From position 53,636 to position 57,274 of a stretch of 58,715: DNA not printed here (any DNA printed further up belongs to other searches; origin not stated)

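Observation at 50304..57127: Tandem giant exported PNGase/transglutaminase-fold paralogs with a Cys-His-Gln variant triad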

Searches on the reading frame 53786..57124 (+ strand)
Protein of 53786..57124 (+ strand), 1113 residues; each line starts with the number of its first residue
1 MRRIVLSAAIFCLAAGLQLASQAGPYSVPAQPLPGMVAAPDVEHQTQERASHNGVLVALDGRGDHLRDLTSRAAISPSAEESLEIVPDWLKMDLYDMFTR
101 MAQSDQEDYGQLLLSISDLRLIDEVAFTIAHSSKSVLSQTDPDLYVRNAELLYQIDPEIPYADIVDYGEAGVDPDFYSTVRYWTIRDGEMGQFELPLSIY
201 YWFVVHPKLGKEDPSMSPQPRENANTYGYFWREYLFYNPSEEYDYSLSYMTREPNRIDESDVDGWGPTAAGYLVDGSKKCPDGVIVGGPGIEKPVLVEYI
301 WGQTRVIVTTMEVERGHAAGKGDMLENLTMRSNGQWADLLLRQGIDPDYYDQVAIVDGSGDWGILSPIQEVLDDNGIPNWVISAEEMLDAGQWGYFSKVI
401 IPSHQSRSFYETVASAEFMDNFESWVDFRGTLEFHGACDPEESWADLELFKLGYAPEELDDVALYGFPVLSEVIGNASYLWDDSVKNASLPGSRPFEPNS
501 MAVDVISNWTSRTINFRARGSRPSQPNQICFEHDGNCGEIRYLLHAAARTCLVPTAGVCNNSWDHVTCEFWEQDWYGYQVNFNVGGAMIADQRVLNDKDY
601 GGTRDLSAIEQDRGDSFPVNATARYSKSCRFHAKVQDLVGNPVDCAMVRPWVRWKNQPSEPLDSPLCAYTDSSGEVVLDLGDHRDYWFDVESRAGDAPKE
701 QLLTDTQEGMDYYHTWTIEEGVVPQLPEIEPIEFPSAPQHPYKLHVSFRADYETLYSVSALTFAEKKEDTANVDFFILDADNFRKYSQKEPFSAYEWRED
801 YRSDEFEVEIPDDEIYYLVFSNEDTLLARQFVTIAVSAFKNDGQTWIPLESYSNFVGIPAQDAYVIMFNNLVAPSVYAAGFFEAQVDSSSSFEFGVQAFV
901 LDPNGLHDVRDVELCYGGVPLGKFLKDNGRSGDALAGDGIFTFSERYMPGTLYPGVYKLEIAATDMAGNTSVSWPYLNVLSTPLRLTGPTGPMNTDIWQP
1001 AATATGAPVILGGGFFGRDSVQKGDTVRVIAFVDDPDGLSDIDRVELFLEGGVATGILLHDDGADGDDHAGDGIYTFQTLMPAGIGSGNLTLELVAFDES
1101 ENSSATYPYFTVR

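Call 3: search_protein_families(library=pfam, proteins=[window:53786-57124:+], max_evalue=1)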
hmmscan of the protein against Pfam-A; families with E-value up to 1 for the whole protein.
window:53786-57124:+ (1113 aa): 2 families
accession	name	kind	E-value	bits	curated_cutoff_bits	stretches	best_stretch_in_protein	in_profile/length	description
PF01841.26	Transglut_core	-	0.00085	20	23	1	500-571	15-97/108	Transglutaminase-like superfamily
PF19077.6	Big_13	-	0.053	14.5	27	1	927-973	49-93/102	Bacterial Ig-like domain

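Call 5: search_protein_families(library=ncbifam, proteins=[window:53786-57124:+], max_evalue=1)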
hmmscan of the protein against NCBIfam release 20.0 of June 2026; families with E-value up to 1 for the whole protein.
window:53786-57124:+ (1113 aa): 2 families
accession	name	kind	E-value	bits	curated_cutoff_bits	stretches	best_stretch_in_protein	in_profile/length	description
NF041940.1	choice_anch_X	domain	5.6e-12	45.2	25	2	925-942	3-20/37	choice-of-anchor X domain-containing protein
NF047446.1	barrel_OmpL47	domain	0.12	12.9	40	0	954-971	42-59/68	OmpL47-type beta-barrel domain-containing protein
